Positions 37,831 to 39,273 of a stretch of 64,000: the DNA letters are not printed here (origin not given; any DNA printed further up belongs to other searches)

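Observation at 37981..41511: Orphan cargo operon immediately beside the intact integrase: a candidate novel accessory (possibly defence) module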

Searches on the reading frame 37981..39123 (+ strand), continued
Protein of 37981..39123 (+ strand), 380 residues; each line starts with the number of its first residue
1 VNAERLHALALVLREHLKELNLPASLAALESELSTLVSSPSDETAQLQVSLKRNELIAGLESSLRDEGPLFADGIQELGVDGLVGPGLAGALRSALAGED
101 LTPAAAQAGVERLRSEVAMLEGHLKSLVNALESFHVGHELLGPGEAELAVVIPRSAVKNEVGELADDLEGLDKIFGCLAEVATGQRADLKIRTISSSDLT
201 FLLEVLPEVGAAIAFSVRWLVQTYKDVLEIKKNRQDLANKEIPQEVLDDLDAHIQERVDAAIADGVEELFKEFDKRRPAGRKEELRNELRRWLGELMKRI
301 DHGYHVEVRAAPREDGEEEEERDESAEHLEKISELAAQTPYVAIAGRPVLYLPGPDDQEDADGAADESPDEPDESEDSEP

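Call 100: search_protein_families(library=pfam, proteins=[L034:11163-12779:+, L023:12011-13822:+, L020:11271-13946:-, L031:11605-13851:-, L030:7433-9961:+, L039:7564-9639:+, L027:3097-5076:+, L032:7502-9277:+, L023:9155-9727:+, L024:8021-9070:+], max_evalue=0.0001)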
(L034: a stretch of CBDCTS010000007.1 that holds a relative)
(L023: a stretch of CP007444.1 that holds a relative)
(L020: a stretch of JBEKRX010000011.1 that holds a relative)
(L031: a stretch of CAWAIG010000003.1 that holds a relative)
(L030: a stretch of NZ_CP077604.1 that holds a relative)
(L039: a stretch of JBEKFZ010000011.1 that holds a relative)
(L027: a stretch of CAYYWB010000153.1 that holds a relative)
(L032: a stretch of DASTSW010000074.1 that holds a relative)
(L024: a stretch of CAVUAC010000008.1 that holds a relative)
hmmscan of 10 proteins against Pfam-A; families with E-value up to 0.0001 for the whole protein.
L034:11163-12779:+ (538 aa): 4 families
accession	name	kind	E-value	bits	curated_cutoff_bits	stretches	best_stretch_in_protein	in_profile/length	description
PF00958.27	GMP_synt_C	-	1.1e-46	157.2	27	1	446-537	1-92/92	GMP synthase C terminal domain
PF00117.34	GATase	-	6e-42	143.9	22.8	1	35-215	1-189/190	Glutamine amidotransferase class-I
PF07722.19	Peptidase_C26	-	2e-08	34.7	20.5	1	98-198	100-219/219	Peptidase C26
PF02540.23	NAD_synthase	-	1.3e-07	31.4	21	1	233-306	6-83/242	NAD synthase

L023:12011-13822:+ (603 aa): 6 families
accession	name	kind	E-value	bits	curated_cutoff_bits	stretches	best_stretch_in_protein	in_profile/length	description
PF13175.12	AAA_15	-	5.3e-26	92.6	32.1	2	21-93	1-55/374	AAA ATPase domain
PF20469.4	OLD-like_TOPRIM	-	1.5e-17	64.3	23.2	1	452-517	1-67/67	Overcoming lysogenization defect protein-like, TOPRIM domain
PF13304.12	AAA_21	-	1e-13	52.4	27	1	304-357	259-303/304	AAA domain, putative AbiEii toxin, Type IV TA system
PF02463.25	SMC_N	-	5.9e-08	32.9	40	1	23-63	2-45/220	RecF/RecN/SMC N terminal domain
PF11398.14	DUF2813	-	3.6e-06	27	21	0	314-388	286-354/372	Protein of unknown function (DUF2813)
PF13476.12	AAA_23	-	5.6e-06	27.6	27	1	26-74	2-52/201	AAA domain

L020:11271-13946:- (891 aa): 3 families
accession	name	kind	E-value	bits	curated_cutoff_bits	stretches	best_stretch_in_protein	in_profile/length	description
PF01433.26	Peptidase_M1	-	3.9e-52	177.4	27.7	1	275-479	5-218/218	Peptidase family M1 domain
PF13646.12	HEAT_2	-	2.4e-22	79.5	27.7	2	576-659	2-85/88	HEAT repeats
PF17900.6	Peptidase_M1_N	-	2.7e-20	73.7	25.8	1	64-237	4-186/186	Peptidase M1 N-terminal domain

L031:11605-13851:- (748 aa): 3 families
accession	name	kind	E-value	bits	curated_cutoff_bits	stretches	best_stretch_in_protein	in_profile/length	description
PF02738.23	MoCoBD_1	-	1.9e-35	122.6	27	1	323-555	8-242/244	Molybdopterin cofactor-binding domain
PF20256.3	MoCoBD_2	-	2e-34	119.8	27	2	53-210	48-196/283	Molybdopterin cofactor-binding domain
PF10518.14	TAT_signal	-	2.5e-05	24.4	22.7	1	12-31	2-21/21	TAT (twin-arginine translocation) pathway signal sequence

L030:7433-9961:+ (842 aa): 1 family
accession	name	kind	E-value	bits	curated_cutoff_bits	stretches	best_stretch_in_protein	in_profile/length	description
PF02720.22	DUF222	-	3.3e-12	46.8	24.4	1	514-792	12-306/306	Domain of unknown function (DUF222)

L039:7564-9639:+ (691 aa): 1 family
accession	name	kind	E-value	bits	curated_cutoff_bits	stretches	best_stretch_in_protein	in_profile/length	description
PF01926.29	MMR_HSR1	-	6.3e-08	33.2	21.9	1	59-209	2-112/113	50S ribosome-binding GTPase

L027:3097-5076:+ (659 aa): 2 families
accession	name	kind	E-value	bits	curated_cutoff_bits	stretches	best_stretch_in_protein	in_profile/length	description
PF00012.26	HSP70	-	1.2e-263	876.2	20.6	1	18-614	1-598/599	Hsp70 protein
PF06723.19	MreB_Mbl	-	1.4e-14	54.2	27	1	140-388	82-317/327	MreB/Mbl protein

L032:7502-9277:+ (591 aa): 0 families

L023:9155-9727:+ (190 aa): 1 family
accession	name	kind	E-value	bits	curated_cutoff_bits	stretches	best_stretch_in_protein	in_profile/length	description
PF16105.10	DUF4823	-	6.3e-12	46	25.9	1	62-172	19-130/141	Domain of unknown function (DUF4823)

L024:8021-9070:+ (349 aa): 1 family
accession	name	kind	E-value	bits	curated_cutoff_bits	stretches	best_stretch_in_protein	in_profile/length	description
PF13365.12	Trypsin_2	-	1.9e-08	35.6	27.6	1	114-280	1-136/144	Trypsin-like peptidase domain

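Call 102: search_protein_families(library=pfam, proteins=[L028:4872-5342:+, L028:5322-5882:-, L028:5992-6831:-, L028:6932-7501:+, L028:7862-9067:-, L028:9088-9945:-, L028:11717-12544:-, L028:12658-13629:-, L028:13639-14859:-, L001:10823-11272:+], max_evalue=0.001)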
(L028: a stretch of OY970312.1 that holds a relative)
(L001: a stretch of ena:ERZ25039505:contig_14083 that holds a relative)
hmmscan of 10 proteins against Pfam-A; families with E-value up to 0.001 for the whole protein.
L028:4872-5342:+ (156 aa): 0 families

L028:5322-5882:- (186 aa): 0 families

L028:5992-6831:- (279 aa): 0 families

L028:6932-7501:+ (189 aa): 0 families

L028:7862-9067:- (401 aa): 2 families
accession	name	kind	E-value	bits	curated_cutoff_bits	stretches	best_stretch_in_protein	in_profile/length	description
PF18870.6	HEPN_RES_NTD1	-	2.7e-33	115.5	27.4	1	43-163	5-128/131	HEPN/RES N-terminal domain 1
PF08808.17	RES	-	3.6e-12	47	23.2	1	202-382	2-148/157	RES domain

L028:9088-9945:- (285 aa): 0 families

L028:11717-12544:- (275 aa): 0 families

L028:12658-13629:- (323 aa): 0 families

L028:13639-14859:- (406 aa): 0 families

L001:10823-11272:+ (149 aa): 0 families

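Call 105: search_protein_families(library=ncbifam, proteins=[L010:6226-6900:+, L011:2474-3187:+, L022:8485-9546:-, L013:1725-3005:+, L037:4887-6005:-, L028:13570-14871:+], max_evalue=0.00001)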
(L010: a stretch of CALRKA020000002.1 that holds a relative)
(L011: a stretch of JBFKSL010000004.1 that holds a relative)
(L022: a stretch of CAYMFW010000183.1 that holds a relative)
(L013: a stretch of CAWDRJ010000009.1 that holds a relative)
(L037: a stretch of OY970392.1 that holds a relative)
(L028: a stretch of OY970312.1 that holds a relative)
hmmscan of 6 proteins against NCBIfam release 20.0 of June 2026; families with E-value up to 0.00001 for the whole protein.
L010:6226-6900:+ (225 aa): 8 families
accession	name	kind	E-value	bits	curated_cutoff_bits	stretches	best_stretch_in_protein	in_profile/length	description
TIGR02249.1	integrase_gron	subfamily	5.5e-24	85.1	265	1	168-224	258-314/315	integron integrase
TIGR02224.1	recomb_XerC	equivalog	2.8e-17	63.1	335.15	1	144-210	209-277/295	tyrosine recombinase XerC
TIGR02225.1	recomb_XerD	equivalog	1.6e-14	54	329.6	1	169-212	233-276/290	site-specific tyrosine recombinase XerD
NF001399.0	PRK00283.1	subfamily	1.9e-14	53.6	279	1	169-212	242-285/300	tyrosine recombinase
NF011946.0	PRK15417.1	equivalog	4.1e-14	52.5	435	1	168-224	273-329/337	integron integrase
NF040815.2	recomb_XerA_Arch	equivalog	6.5e-14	52.1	220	1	148-210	190-254/263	site-specific tyrosine recombinase/integron integrase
NF002331.0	PRK01287.1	subfamily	4.9e-10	38.9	371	1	169-210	271-312/365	site-specific tyrosine recombinase XerC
NF003462.0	PRK05084.1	equivalog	1.7e-07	30.3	267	1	170-212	304-346/360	tyrosine recombinase XerS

L011:2474-3187:+ (237 aa): 8 families
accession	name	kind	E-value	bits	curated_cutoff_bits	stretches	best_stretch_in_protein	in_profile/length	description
NF040815.2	recomb_XerA_Arch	equivalog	1.6e-21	77.1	220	1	46-224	89-255/263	site-specific tyrosine recombinase/integron integrase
TIGR02224.1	recomb_XerC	equivalog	2.4e-20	73.1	335.15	1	49-223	102-277/295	tyrosine recombinase XerC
TIGR02225.1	recomb_XerD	equivalog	8.7e-19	67.9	329.6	1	47-224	97-275/290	site-specific tyrosine recombinase XerD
TIGR02249.1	integrase_gron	subfamily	2.6e-18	66.4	265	1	163-225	241-302/315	integron integrase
NF001399.0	PRK00283.1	subfamily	3.8e-18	65.7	279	1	47-225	107-285/300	tyrosine recombinase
NF011946.0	PRK15417.1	equivalog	1.2e-11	44.4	435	1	181-224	273-316/337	integron integrase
NF002331.0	PRK01287.1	subfamily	1.2e-09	37.6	371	1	161-223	250-312/365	site-specific tyrosine recombinase XerC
NF003462.0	PRK05084.1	equivalog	5.1e-09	35.3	267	1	74-227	200-348/360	tyrosine recombinase XerS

L022:8485-9546:- (354 aa): 11 families
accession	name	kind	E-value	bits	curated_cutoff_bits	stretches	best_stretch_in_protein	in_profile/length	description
NF040815.2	recomb_XerA_Arch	equivalog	5.9e-22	78.5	220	1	184-319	134-261/263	site-specific tyrosine recombinase/integron integrase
TIGR02224.1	recomb_XerC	equivalog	2.2e-21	76.5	335.15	1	252-321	217-286/295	tyrosine recombinase XerC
NF001399.0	PRK00283.1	subfamily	1.5e-20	73.7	279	1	183-325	155-297/300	tyrosine recombinase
TIGR02225.1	recomb_XerD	equivalog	1.7e-20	73.5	329.6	1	252-325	214-288/290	site-specific tyrosine recombinase XerD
TIGR02249.1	integrase_gron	subfamily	6.6e-16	58.5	265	1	253-315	241-303/315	integron integrase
NF002331.0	PRK01287.1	subfamily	4.1e-11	42.4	371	1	263-328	263-329/365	site-specific tyrosine recombinase XerC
NF003462.0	PRK05084.1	equivalog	1.2e-10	40.7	267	1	267-323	299-355/360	tyrosine recombinase XerS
NF011946.0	PRK15417.1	equivalog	1.5e-10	40.8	435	1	261-330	264-331/337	integron integrase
NF007370.0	PRK09870.1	subfamily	8.1e-07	28.9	221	1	253-312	120-179/200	tyrosine-type DNA invertase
NF007371.0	PRK09871.1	subfamily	1.2e-06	28.3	222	1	251-313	113-175/198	tyrosine-type DNA invertase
NF041502.1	integrase_1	equivalog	4.7e-06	25.6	350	1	246-316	294-364/484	site-specific integrase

L013:1725-3005:+ (427 aa): 4 families
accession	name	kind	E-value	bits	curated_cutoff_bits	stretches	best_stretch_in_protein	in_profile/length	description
NF040815.2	recomb_XerA_Arch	equivalog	5.5e-16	58.9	220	1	152-405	12-251/263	site-specific tyrosine recombinase/integron integrase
TIGR02225.1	recomb_XerD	equivalog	1.3e-12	47.7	329.6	1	149-409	10-275/290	site-specific tyrosine recombinase XerD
NF001399.0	PRK00283.1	subfamily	1.4e-10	41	279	1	149-396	19-271/300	tyrosine recombinase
TIGR02224.1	recomb_XerC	equivalog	4.7e-10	39.3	335.15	1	150-395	11-264/295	tyrosine recombinase XerC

L037:4887-6005:- (373 aa): 8 families
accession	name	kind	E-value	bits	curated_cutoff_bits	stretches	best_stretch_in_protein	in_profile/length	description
TIGR02224.1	recomb_XerC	equivalog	3.2e-25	89.1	335.15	1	82-358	13-284/295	tyrosine recombinase XerC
NF040815.2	recomb_XerA_Arch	equivalog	1.1e-22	80.9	220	1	85-357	15-260/263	site-specific tyrosine recombinase/integron integrase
TIGR02249.1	integrase_gron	subfamily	7.1e-21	74.9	265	2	289-350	235-299/315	integron integrase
TIGR02225.1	recomb_XerD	equivalog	1.3e-20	74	329.6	1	84-350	15-273/290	site-specific tyrosine recombinase XerD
NF001399.0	PRK00283.1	subfamily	1.3e-18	67.3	279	1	84-350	27-282/300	tyrosine recombinase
NF003462.0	PRK05084.1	equivalog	6.5e-11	41.6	267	1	311-362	305-355/360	tyrosine recombinase XerS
NF011946.0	PRK15417.1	equivalog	1.8e-10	40.5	435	0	293-345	258-310/337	integron integrase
NF002331.0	PRK01287.1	subfamily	5.2e-10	38.8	371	1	56-344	15-306/365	site-specific tyrosine recombinase XerC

L028:13570-14871:+ (434 aa): 6 families
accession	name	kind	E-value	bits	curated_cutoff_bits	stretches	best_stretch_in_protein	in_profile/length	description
NF040815.2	recomb_XerA_Arch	equivalog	6.1e-19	68.6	220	1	113-395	9-256/263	site-specific tyrosine recombinase/integron integrase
TIGR02225.1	recomb_XerD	equivalog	1.9e-16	60.2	329.6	1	113-399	10-280/290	site-specific tyrosine recombinase XerD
TIGR02224.1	recomb_XerC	equivalog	1e-15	57.9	335.15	1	139-396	39-280/295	tyrosine recombinase XerC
NF001399.0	PRK00283.1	subfamily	8.6e-14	51.5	279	1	138-398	45-288/300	tyrosine recombinase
NF002331.0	PRK01287.1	subfamily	1.3e-12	47.4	371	1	160-396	94-315/365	site-specific tyrosine recombinase XerC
TIGR02249.1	integrase_gron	subfamily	9.8e-08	31.7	265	0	335-395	243-302/315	integron integrase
